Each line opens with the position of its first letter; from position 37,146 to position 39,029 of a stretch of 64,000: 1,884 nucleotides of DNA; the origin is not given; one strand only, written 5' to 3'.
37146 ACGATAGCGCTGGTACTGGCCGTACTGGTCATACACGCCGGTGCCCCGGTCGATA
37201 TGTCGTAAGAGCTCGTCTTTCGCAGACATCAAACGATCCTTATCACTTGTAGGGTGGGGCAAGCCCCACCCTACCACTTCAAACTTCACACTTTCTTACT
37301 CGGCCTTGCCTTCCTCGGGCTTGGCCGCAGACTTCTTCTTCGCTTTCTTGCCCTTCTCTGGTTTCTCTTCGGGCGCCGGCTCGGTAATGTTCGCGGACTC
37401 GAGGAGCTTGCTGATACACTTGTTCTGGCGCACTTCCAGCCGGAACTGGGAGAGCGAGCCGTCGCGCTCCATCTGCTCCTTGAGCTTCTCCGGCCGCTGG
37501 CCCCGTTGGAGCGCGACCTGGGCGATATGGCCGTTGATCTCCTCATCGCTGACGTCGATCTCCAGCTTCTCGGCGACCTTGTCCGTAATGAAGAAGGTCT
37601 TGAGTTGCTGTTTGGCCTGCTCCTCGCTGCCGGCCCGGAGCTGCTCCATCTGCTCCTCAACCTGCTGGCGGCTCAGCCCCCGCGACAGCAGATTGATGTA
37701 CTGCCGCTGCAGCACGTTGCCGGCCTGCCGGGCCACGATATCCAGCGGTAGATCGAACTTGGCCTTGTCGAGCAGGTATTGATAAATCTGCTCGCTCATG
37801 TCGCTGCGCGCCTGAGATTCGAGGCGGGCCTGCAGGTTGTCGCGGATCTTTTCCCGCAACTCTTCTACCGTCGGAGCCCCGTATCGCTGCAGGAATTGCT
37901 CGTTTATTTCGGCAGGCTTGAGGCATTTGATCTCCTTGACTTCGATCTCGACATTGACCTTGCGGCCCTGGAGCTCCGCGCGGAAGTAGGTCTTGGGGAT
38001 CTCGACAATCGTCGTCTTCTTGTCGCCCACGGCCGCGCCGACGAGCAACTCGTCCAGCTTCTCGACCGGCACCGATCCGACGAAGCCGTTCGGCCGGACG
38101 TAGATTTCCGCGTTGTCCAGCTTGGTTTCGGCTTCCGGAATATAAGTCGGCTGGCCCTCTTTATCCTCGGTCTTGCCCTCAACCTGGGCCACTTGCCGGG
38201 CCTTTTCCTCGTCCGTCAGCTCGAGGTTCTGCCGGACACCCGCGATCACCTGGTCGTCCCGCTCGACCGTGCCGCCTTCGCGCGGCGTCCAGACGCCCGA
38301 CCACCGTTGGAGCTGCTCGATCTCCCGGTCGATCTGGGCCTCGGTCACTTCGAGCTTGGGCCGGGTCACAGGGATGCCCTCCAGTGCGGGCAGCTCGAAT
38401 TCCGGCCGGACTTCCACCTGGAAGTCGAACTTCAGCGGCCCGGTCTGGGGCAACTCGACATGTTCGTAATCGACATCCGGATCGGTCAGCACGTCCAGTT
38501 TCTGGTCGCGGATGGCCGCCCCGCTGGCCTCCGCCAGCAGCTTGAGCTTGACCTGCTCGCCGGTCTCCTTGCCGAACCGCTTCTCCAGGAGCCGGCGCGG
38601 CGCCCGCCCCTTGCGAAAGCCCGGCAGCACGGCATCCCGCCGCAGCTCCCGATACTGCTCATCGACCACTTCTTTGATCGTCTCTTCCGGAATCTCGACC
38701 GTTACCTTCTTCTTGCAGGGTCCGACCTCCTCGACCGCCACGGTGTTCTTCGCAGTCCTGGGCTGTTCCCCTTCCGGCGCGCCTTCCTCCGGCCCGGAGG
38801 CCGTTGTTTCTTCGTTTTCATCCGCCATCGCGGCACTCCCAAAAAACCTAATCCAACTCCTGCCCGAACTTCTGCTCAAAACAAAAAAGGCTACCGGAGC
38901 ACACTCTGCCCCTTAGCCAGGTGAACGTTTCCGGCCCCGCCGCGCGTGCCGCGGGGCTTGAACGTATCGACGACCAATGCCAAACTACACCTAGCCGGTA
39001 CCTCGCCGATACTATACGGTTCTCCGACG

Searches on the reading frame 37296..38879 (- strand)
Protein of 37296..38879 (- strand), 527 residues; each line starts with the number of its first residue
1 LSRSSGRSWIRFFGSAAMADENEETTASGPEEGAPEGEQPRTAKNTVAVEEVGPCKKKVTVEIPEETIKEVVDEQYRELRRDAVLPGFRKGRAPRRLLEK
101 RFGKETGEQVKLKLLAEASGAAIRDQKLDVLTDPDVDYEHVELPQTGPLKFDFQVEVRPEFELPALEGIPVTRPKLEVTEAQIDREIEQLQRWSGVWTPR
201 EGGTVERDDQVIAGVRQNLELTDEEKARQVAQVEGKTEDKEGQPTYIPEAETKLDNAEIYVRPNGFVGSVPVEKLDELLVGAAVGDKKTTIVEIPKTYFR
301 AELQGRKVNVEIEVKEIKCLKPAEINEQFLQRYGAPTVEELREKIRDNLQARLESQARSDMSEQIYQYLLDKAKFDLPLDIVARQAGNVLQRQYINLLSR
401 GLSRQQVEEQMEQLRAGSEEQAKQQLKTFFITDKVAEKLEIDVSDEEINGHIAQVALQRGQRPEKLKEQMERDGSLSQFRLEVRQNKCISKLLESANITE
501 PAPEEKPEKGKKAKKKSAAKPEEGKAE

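Call 73: search_protein_families(library=pfam, proteins=[window:37296-38879:-], max_evalue=0.00001)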
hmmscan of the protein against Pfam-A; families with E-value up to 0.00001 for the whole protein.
window:37296-38879:- (527 aa): 2 families
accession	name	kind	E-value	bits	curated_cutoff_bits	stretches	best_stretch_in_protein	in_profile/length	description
PF05697.18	Trigger_N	-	1.5e-36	126.3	22.2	1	47-190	3-144/144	Bacterial trigger factor protein (TF)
PF05698.19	Trigger_C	-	4.4e-28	98.8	22.7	1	337-494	1-162/162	Bacterial trigger factor protein (TF) C-terminus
